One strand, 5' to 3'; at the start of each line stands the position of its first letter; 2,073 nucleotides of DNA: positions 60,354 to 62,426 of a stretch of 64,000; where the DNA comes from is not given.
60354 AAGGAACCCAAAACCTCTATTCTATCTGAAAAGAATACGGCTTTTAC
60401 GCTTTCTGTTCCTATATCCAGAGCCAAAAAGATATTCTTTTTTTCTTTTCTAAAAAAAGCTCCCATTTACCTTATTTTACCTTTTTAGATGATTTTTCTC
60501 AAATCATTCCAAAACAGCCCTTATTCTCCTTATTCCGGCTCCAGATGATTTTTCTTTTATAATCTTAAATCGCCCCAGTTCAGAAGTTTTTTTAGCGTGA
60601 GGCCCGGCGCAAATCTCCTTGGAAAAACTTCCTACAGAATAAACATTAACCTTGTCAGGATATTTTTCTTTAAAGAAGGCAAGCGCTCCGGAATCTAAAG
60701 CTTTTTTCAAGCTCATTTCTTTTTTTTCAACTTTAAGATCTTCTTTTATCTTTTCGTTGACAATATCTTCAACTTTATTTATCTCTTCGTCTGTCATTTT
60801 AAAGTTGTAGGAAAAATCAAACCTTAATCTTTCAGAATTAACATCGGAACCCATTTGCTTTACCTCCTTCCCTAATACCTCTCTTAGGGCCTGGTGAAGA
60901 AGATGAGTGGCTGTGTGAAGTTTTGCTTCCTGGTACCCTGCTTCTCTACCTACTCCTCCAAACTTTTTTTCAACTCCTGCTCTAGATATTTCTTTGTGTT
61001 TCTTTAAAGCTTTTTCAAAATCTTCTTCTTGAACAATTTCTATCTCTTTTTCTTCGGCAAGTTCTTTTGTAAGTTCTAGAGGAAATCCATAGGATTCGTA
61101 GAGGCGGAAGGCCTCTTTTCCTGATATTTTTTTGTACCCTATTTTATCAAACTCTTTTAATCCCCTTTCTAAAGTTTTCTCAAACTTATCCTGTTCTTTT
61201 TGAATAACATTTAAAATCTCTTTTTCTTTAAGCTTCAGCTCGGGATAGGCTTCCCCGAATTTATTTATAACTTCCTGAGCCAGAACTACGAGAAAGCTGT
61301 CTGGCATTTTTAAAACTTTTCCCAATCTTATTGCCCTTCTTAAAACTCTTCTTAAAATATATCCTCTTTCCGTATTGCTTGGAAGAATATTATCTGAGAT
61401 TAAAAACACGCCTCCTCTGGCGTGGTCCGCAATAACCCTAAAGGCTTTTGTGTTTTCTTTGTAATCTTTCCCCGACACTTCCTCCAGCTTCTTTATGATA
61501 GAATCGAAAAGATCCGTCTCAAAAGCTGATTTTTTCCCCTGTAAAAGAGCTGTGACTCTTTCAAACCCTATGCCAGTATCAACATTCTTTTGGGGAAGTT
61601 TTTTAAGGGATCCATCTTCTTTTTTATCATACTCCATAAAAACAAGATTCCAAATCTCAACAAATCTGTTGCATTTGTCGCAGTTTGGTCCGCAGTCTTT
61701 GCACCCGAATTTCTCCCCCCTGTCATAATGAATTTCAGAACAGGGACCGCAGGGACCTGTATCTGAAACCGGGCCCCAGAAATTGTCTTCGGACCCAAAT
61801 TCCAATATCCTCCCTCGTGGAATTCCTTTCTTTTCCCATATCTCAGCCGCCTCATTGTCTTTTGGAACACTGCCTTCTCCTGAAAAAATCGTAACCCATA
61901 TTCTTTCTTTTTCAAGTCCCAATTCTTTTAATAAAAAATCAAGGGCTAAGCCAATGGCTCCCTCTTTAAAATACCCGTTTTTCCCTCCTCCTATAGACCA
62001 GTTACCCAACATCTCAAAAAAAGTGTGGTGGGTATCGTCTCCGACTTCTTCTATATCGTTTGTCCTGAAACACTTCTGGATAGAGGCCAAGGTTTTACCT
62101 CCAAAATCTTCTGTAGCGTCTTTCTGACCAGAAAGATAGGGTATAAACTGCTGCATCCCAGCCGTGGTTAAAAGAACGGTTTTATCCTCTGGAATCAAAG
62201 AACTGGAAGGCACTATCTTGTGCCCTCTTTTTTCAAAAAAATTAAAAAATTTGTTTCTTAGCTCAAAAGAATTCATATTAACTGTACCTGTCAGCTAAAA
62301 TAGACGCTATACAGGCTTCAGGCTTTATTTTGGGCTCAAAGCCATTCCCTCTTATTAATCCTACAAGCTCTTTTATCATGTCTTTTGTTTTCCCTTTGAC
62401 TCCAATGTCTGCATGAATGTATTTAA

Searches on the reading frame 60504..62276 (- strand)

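Call 73: search_protein_families(library=pfam, proteins=[window:60504-62276:-], max_evalue=0.00001)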
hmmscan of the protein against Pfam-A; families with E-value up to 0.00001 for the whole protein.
window:60504-62276:- (590 aa): 2 families
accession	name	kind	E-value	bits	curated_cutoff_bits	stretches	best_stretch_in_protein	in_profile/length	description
PF01411.24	tRNA-synt_2c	-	8.5e-149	497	30.3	1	5-439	1-436/552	tRNA synthetases class II (A)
PF07973.19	tRNA_SAD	-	1.7e-14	53.9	24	1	543-585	1-43/44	Threonyl and Alanyl tRNA synthetase second additional domain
